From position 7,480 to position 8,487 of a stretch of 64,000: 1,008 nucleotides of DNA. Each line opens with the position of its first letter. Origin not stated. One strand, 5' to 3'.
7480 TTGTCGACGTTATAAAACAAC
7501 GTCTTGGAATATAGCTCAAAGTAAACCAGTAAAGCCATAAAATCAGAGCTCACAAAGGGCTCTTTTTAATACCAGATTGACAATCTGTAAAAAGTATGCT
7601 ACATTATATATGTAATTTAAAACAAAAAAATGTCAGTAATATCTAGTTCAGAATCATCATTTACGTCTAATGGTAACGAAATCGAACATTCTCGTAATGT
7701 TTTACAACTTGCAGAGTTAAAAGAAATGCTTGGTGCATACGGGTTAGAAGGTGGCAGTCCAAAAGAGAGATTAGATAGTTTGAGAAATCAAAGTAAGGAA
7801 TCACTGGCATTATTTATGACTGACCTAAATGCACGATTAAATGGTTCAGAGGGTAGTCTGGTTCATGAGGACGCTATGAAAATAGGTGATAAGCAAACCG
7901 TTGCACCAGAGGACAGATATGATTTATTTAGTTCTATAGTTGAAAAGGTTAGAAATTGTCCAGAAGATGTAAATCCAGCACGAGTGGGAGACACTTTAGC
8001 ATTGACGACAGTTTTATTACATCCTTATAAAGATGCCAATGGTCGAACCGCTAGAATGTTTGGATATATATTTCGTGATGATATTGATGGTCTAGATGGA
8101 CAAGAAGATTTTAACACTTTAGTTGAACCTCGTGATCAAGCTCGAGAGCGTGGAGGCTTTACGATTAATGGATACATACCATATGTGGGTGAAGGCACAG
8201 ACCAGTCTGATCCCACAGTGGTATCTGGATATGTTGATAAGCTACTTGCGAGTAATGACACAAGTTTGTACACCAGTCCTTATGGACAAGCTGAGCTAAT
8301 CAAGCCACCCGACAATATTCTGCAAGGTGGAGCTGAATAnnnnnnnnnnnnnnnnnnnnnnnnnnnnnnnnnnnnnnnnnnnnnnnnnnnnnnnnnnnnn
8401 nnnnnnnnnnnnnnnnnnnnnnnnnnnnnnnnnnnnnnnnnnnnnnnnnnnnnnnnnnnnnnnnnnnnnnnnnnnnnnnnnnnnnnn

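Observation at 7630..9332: Fic/Doc-family protein translationally coupled to a 330-aa protein of unknown function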

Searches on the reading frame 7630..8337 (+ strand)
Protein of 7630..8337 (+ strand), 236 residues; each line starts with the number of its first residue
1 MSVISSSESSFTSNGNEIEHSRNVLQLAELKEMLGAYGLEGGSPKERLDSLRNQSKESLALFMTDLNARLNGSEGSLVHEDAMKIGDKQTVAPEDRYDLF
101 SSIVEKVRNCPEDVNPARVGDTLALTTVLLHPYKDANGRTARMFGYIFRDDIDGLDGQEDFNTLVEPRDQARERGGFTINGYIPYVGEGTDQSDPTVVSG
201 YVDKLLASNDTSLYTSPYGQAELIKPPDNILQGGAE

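Call 3: search_protein_families(library=pfam, proteins=[window:7630-8337:+], max_evalue=1)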
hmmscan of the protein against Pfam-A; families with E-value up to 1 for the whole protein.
window:7630-8337:+ (236 aa): 1 family
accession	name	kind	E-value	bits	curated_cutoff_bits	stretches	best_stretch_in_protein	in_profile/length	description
PF02661.23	Fic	-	0.0025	19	24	1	127-148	71-92/93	Fic/DOC family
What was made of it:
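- Checked: The window protein alone scores 19 bits against PF02661, below the gathering score of 24 (call 3).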

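Call 4: search_protein_families(library=ncbifam, proteins=[window:7630-8337:+], max_evalue=1)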
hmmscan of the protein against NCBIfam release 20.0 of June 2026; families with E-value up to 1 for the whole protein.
window:7630-8337:+ (236 aa): 1 family
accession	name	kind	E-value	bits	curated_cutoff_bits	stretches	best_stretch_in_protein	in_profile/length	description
TIGR01550.1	DOC_P1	subfamily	0.046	13.9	38.65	1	122-149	57-84/122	type II toxin-antitoxin system death-on-curing family toxin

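Call 5: search_protein_families(library=padloc, proteins=[window:7630-8337:+], max_evalue=1)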
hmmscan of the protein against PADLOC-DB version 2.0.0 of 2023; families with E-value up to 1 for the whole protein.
window:7630-8337:+ (236 aa): 5 families
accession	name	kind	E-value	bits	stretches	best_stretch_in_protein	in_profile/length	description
PDLC04839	PDC-S04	-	0.0019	15.9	1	127-144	137-154/205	-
PDLC03963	SoFic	-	0.0049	14.3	1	130-144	193-207/361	-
PDLC04966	PDC-S24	-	0.0091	12.9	1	93-143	280-330/497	-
PDLC04838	PDC-S04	-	0.018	12.8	1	128-144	141-157/209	-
PDLC04840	PDC-S04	-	0.055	11.2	1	130-144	155-169/227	-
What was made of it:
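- Tried and rejected: PADLOC hits to ORF1 cover only the 15-20 residue motif (call 5), so they are not evidence for a named defence system.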

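Call 6: find_homologous_proteins(query=window:7630-8337:+)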
Query window:7630-8337:+ (236 aa): 37 proteins with E <= 0.001 among 617 candidates.
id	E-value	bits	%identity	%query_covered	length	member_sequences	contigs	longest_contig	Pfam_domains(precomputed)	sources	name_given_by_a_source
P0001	1.8e-151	520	100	100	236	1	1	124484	-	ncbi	-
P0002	6.5e-90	319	66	92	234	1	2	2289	PF02661.24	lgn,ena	-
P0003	5.6e-87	309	62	93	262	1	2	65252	PF02661.24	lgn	-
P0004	6.0e-86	306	62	94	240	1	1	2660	-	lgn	-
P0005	1.3e-82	295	63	93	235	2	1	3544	-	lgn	-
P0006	6.1e-82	293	61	92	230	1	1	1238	PF02661.24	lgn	-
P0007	7.7e-82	292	60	96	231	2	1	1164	-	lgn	-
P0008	1.0e-81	292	57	94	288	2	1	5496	PF02661.24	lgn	-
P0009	4.0e-81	290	60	90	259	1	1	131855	PF02661.24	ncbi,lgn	-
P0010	2.4e-80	288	57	94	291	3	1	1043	PF02661.24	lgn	-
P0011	8.3e-80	286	58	92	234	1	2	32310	PF02661.24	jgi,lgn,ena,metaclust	metaclust:\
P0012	9.8e-80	286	60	92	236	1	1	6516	PF02661.24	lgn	-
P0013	1.6e-76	275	57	94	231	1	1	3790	PF02661.24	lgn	-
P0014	3.3e-74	267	56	91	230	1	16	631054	-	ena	-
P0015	4.4e-74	267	53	97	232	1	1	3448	PF02661.24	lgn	-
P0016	8.5e-69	250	53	91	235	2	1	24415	PF02661.24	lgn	-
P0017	3.0e-67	245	51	93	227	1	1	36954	PF02661.24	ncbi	-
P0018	4.9e-67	244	58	75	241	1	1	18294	PF02661.24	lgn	-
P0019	7.9e-67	243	50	94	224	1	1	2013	PF02661.24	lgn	-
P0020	9.6e-67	243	55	93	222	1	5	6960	PF02661.24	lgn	-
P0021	3.5e-65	238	50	90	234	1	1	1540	PF02661.24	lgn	-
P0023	2.2e-64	235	53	92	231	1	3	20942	PF02661.24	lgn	-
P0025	3.3e-63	231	51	92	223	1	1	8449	PF02661.24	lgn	-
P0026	3.9e-63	231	50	98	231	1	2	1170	PF02661.24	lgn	-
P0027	6.4e-63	231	53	86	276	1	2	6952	PF02661.24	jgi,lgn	-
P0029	3.8e-61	225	53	86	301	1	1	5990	PF02661.24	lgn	-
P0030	1.3e-60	223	50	94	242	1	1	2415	PF02661.24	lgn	-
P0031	1.4e-60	223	52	82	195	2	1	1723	PF02661.24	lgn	-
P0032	1.4e-57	213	46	92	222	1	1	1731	PF02661.24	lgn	-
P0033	5.2e-56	208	57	69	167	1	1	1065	PF02661.24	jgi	jgi:hypothetical protein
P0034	1.6e-52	196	48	92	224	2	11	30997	PF02661.24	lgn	-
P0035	5.8e-51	191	45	89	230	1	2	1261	PF02661.24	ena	-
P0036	1.1e-50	191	45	89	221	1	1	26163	PF02661.24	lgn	-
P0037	4.6e-46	175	44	86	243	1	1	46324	PF02661.24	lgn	-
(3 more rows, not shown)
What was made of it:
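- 7630..8340 (+): ORF1, a divergent Fic-domain protein of 236 aa. 37-member family (call 6).
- On Fic/Fido superfamily (PF02661): 29 of 37 homologues have a precomputed hit (call 6).
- Checked: 29 of the 37 carry a precomputed Pfam Fic hit (call 6).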

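Call 9: find_encoding_contigs(protein=P0009, flank=5000, max_places=3)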
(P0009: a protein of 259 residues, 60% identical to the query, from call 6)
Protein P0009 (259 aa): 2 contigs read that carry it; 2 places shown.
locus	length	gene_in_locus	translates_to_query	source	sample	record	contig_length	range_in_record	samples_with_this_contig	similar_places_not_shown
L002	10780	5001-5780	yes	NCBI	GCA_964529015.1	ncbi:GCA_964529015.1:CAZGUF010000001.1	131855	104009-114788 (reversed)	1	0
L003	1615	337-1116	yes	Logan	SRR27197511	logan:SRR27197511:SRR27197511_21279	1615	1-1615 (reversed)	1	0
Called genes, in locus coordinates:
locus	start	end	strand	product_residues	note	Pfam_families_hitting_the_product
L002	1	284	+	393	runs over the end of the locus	PF01551:Peptidase_M23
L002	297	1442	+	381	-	PF05257:CHAP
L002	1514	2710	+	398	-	PF00595:PDZ, PF13180:PDZ_2, PF17820:PDZ_6, PF03572:Peptidase_S41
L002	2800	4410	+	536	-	PF06418:CTP_synth_N, PF00117:GATase, PF07722:Peptidase_C26 (faint)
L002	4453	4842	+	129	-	PF00072:Response_reg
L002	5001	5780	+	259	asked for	PF02661:Fic (weak)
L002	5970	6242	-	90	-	PF01016:Ribosomal_L27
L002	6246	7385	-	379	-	PF01555:N6_N4_Mtase (weak), PF08242:Methyltransf_12 (faint), PF01170:UPF0020, PF13847:Methyltransf_31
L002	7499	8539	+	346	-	PF03706:LPG_synthase_TM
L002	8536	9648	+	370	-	PF13742:tRNA_anti_2, PF02601:Exonuc_VII_L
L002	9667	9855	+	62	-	PF02609:Exonuc_VII_S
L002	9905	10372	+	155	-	-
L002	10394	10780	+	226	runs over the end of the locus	-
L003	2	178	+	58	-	?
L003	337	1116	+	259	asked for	PF02661:Fic (weak)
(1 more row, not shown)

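Call 10: find_encoding_contigs(protein=P0014, flank=5000, max_places=3)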
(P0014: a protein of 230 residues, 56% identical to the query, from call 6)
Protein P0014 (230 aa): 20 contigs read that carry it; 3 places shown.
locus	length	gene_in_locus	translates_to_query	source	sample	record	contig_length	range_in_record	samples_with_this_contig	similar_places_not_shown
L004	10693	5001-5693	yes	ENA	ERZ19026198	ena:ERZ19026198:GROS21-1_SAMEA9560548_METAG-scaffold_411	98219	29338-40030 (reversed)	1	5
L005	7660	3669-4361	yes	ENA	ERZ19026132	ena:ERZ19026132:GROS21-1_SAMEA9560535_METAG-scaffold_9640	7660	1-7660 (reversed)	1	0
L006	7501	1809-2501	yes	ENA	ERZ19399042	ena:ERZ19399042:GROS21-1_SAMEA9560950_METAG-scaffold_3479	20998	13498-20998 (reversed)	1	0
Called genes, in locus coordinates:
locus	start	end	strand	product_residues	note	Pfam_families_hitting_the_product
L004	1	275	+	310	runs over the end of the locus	PF18075:FtsX_ECD, PF02687:FtsX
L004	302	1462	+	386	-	PF05257:CHAP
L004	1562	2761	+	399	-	PF22694:CtpB_N-like (weak), PF00595:PDZ, PF13180:PDZ_2, PF17820:PDZ_6, PF03572:Peptidase_S41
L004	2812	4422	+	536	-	PF06418:CTP_synth_N, PF07722:Peptidase_C26 (faint), PF00117:GATase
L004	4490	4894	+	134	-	PF00072:Response_reg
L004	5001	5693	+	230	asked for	-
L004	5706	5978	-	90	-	PF01016:Ribosomal_L27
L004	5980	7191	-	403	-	PF01170:UPF0020, PF13847:Methyltransf_31 (weak)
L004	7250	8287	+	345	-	PF03706:LPG_synthase_TM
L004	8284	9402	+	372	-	PF13742:tRNA_anti_2, PF01336:tRNA_anti-codon (weak), PF02601:Exonuc_VII_L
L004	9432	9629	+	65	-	PF02609:Exonuc_VII_S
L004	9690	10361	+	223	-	-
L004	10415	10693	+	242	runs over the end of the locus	-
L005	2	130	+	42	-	?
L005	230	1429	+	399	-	PF22694:CtpB_N-like (weak), PF00595:PDZ, PF13180:PDZ_2, PF17820:PDZ_6, PF03572:Peptidase_S41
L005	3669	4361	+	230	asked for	-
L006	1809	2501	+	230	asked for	-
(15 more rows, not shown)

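Call 15: search_solved_structures(query=A1, max_evalue=1, show_alignments=2)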
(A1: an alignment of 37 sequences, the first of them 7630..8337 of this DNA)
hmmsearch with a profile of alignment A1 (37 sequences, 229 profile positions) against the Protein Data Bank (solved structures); distinct sequences matched with E-value up to 1: 43.
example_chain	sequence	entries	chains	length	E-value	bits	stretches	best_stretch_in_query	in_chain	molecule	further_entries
5jj6_A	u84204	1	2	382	6.8e-06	28.9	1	62-142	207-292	Adenosine monophosphate-protein transferase FICD homolog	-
5jj7_A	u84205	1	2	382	7.5e-06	28.8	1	62-142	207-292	Adenosine monophosphate-protein transferase FICD homolog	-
6i7j_A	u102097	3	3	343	0.00019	24.2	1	123-143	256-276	Adenosine monophosphate-protein transferase FICD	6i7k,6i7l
6i7g_A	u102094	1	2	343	0.00026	23.8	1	123-143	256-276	Adenosine monophosphate-protein transferase FICD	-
4u04_A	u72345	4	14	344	0.00026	23.8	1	123-143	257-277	Adenosine monophosphate-protein transferase FICD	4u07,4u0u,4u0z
6i7h_A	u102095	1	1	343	0.00029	23.6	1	123-143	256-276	Adenosine monophosphate-protein transferase FICD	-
6i7i_A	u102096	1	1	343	0.00037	23.3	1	123-143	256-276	Adenosine monophosphate-protein transferase FICD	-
6zmd_B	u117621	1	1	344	0.00042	23.1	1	123-143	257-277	Protein adenylyltransferase FICD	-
9yz5_A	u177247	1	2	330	0.00043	23.1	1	123-143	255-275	Protein adenylyltransferase FICD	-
4u0s_A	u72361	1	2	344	0.00048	22.9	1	123-143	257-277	Adenosine monophosphate-protein transferase FICD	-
8uqu_A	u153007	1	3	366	0.0053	19.5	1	124-150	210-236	Fido domain-containing protein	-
3cuc_A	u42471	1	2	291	0.0078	18.9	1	118-143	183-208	Protein of unknown function with a Fic domain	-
3n3u_A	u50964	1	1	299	0.0082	18.9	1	97-141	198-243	Adenosine monophosphate-protein transferase ibpA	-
6siu_A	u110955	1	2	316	0.0082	18.9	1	97-142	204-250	Protein adenylyltransferase and cysteine protease IbpA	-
3eqx_A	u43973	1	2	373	0.0093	18.7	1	127-146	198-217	FIC DOMAIN CONTAINING TRANSCRIPTIONAL REGULATOR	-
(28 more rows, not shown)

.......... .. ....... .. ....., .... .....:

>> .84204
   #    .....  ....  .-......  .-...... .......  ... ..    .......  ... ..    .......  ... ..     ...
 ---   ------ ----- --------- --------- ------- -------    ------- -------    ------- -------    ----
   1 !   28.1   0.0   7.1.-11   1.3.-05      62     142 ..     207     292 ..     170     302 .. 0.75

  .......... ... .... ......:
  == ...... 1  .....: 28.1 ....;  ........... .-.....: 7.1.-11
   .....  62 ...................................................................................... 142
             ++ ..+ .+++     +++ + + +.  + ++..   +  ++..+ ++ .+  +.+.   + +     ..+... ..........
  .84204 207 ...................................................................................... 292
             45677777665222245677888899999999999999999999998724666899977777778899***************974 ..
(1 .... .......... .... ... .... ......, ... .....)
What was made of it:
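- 7630..8340 (+): The profile matches FICD at 6.8e-6 (call 15).
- On Fic/Fido superfamily (PF02661): The profile alignment with FIC-1 spans the flap and the motif (call 15).
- Checked: The family profile matches FICD and FIC-1 in the PDB at E 6.8e-6 over about 80 residues (call 15).
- The profile matches FICD and FIC-1 at 6.8e-6, and the alignment includes the flap region (call 15).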

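Call 17: predict_structure(alignment_id=A1)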
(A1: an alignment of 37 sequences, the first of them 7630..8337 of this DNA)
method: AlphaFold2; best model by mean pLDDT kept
length: 236 residues; sequences in the alignment: 37
mean_pLDDT: 91.8   pTM: 0.88
mean pLDDT of the five models: 91.8, 90.8, 90.0, 89.9, 89.4
residues with pLDDT >= 90: 176; 70-90: 45; 50-70: 14; < 50: 1
segments of 3 or more residues with pLDDT < 50: none
pLDDT, mean of each block of 10 residues (from residue 1): 63 82 93 98 97 97 96 86 90 97 98 98 98 94 97 94 93 84 96 98 98 96 86 60
secondary structure, 60 per line:
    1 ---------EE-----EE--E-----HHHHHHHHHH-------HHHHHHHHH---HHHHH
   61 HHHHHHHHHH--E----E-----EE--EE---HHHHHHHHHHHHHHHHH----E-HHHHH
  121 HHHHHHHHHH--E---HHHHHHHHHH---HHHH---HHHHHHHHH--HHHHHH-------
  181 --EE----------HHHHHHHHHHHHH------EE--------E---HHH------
elements in order: H27-36 H44-52 H56-70 H93-109 H116-130 H137-146 H150-153 H157-165 H168-173 H195-207
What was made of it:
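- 7630..8340 (+): AF2 pLDDT is 91.8 (call 17).
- On Fic/Fido superfamily (PF02661): The AF2 model (pLDDT 91.8) has helices 116-130 and 137-146 flanking the motif and short strands at 73-89 (call 17).
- AF2 pLDDT is 91.8, with the motif in a helix-loop-helix (call 17).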

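Call 19: find_related_loci(query=A1, collection=genome_contigs, flank=6000)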
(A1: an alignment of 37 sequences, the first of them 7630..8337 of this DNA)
Query A1 (236 aa) in genome_contigs; peptide patterns used: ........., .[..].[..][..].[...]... (x = any residue, [..] = any of these).
600 stretches matched a pattern (row limit reached: there are more); 8 encode a relative of the query (tblastn E <= 1e-3); 8 distinct loci.
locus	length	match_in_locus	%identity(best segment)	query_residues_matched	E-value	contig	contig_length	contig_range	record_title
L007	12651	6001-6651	49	7-223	9e-64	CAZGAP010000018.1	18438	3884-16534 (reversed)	MAG TPA_asm: uncultured Candidatus Saccharibacteria bacterium isolate SRP090828_co2_17 genome assembly, contig: NODE_103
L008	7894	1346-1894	49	45-225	1e-49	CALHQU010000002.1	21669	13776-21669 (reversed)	MAG TPA_asm: uncultured Candidatus Saccharibacteria bacterium isolate ERR589673_bin.67_CONCOCT_v1.1_MAG genome assembly,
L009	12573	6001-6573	41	37-225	5e-44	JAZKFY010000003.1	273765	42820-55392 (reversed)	MAG: Patescibacteria group bacterium isolate DC_RB_04_SPN110320-bin024_1 DCRB04SPN_B024_1_000000000003, whole genome sho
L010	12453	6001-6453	52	77-225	6e-43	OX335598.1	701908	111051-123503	Candidatus Saccharibacteria bacterium isolate PRJEB56001 genome assembly, chromosome: contig00001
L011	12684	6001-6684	41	3-223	5e-52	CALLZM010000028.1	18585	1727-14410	MAG TPA_asm: uncultured Candidatus Saccharibacteria bacterium isolate SRR2107182_bin.106_CONCOCT_v1.1_MAG genome assembl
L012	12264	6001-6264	31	63-144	1e-7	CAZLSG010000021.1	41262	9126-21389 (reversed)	MAG TPA_asm: uncultured Pseudoxanthomonas sp. isolate SRP344714_co1_155 genome assembly, contig: NODE_1959_length_41262_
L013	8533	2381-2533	37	93-143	2e-6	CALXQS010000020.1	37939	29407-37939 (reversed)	MAG: uncultured Duodenibacillus sp. isolate BRZ_MB__bin102 genome assembly, contig: BRZ_MB__NODE_1516_length_37939_cov_7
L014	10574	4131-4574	30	14-144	2e-5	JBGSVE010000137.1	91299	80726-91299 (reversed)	MAG: Pirellulaceae bacterium isolate JTS-AC45 k141_442247, whole genome shotgun sequence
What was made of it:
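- The family is largely restricted to Saccharibacteria (call 19).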

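Call 21: fold_search(model_id=the predicted structure, library=pdb)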
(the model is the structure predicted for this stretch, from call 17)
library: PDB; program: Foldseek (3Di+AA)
matches with E <= 10: 297; with E <= 0.001: 18
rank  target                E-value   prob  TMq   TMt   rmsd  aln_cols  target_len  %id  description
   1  4u04_A                1.6e-04  0.99  0.29  0.22  12.9       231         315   16  Structure of a eukaryotic fic domain containing protein (released 2014-12-10)
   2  4u0s_B                2.4e-04  1.00  0.31  0.23  12.1       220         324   14  Structure of Eukaryotic fic domain containing protein with ADP (released 2014-12-10)
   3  4u04_B                2.4e-04  1.00  0.30  0.23  12.6       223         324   15  Structure of a eukaryotic fic domain containing protein (released 2014-12-10)
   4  4u0z_H                2.6e-04  0.99  0.28  0.22  11.6       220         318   14  Eukaryotic Fic Domain containing protein with bound APCPP (released 2014-12-10)
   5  6i7k                  2.8e-04  1.00  0.36  0.27  11.9       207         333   16  Crystal structure of monomeric FICD mutant L258D complexed with MgATP (released 2019-09-25)
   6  4u0z_G                2.8e-04  1.00  0.30  0.23  11.7       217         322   15  Eukaryotic Fic Domain containing protein with bound APCPP (released 2014-12-10)
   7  4u0z_F                2.9e-04  0.99  0.28  0.21  11.6       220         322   14  Eukaryotic Fic Domain containing protein with bound APCPP (released 2014-12-10)
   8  4u0z_B                2.9e-04  0.99  0.28  0.21  11.6       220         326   14  Eukaryotic Fic Domain containing protein with bound APCPP (released 2014-12-10)
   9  4u0z_C                2.9e-04  0.99  0.28  0.21  11.6       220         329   14  Eukaryotic Fic Domain containing protein with bound APCPP (released 2014-12-10)
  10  4u0z_D                3.1e-04  0.99  0.28  0.21  11.6       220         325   14  Eukaryotic Fic Domain containing protein with bound APCPP (released 2014-12-10)
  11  4u0z_E                3.1e-04  0.99  0.28  0.21  11.6       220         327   14  Eukaryotic Fic Domain containing protein with bound APCPP (released 2014-12-10)
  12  9yz5_A                3.3e-04  1.00  0.35  0.26  12.2       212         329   16  human FicD bound with farnesyl pyrophosphate (released 2026-02-25)
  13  4u0z_A                3.3e-04  1.00  0.30  0.23  11.8       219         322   14  Eukaryotic Fic Domain containing protein with bound APCPP (released 2014-12-10)
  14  6i7i                  4.1e-04  1.00  0.32  0.23  11.4       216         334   14  Crystal structure of dimeric FICD mutant K256A complexed with MgATP (released 2019-09-25)
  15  4u0u_A                4.4e-04  0.99  0.28  0.21  12.7       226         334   15  Wild type eukaryotic fic domain containing protein with ADP (released 2014-12-10)
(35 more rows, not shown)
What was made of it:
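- All 50 best PDB fold matches are Fic proteins (call 21). Fold matches for ORF1 have low TM (about 0.3; call 21).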

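Call 56: search_protein_families(library=pfam, proteins=[L011:5200-6690:+], max_evalue=1)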
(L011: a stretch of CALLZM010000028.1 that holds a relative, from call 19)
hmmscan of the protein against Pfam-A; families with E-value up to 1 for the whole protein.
L011:5200-6690:+ (497 aa): 6 families
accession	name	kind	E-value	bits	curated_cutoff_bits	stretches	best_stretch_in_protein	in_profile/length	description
PF02661.23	Fic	-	1e-06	29.9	24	1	370-420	41-92/93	Fic/DOC family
PF03109.22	ABC1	-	0.041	13.5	22.9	1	118-198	142-225/244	ABC1 atypical kinase-like domain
PF15541.11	Ntox4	-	0.086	13.6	25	1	21-78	52-104/109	Bacterial toxin 4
PF22303.2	OspG_kinase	-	0.19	12.2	27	1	90-183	33-126/152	Protein kinase OspG, kinase domain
PF18277.6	AbrB_C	-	0.19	11.9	22.8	0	320-333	22-35/37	AbrB C-terminal domain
PF07743.18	HSCB_C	-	0.25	12.2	22.1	0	208-238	14-42/74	HSCB C-terminal oligomerisation domain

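Call 72: search_protein_families(library=phrogs, proteins=[window:7630-8337:+], max_evalue=0.1)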
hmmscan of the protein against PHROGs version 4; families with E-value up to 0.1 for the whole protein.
window:7630-8337:+ (236 aa): 2 families
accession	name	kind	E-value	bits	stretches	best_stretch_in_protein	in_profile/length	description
phrog_23170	-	unknown function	0.038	14.7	1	123-147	117-141/191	-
phrog_577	-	moron, auxiliary metabolic gene and host takeover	0.059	14.3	1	122-148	58-84/128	Doc-like toxin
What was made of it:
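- Checked: ORF2 has no significant hit in Pfam, NCBIfam, PADLOC or PHROGs (calls 3-5, 72).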

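Call 77: find_encoding_contigs(protein=P0003, flank=4000, max_places=2)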
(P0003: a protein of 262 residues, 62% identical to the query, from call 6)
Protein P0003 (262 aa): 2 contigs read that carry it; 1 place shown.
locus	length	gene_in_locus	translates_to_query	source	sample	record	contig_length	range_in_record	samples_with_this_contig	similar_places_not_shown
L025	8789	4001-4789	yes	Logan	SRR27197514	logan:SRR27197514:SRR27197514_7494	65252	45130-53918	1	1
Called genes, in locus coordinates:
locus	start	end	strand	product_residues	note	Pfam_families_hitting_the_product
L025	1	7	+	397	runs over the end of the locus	PF05257:CHAP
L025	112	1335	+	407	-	PF22694:CtpB_N-like, PF00595:PDZ, PF13180:PDZ_2, PF17820:PDZ_6, PF03572:Peptidase_S41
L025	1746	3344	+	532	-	PF06418:CTP_synth_N, PF00117:GATase, PF07722:Peptidase_C26 (weak)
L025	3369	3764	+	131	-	PF00072:Response_reg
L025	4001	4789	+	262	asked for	PF02661:Fic (weak)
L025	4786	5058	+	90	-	-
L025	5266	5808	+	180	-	-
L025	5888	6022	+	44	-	-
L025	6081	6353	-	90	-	PF01016:Ribosomal_L27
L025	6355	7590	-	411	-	PF01555:N6_N4_Mtase (weak), PF01170:UPF0020 (faint)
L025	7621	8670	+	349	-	PF03706:LPG_synthase_TM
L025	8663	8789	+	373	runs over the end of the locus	PF13742:tRNA_anti_2, PF01336:tRNA_anti-codon (faint), PF02601:Exonuc_VII_L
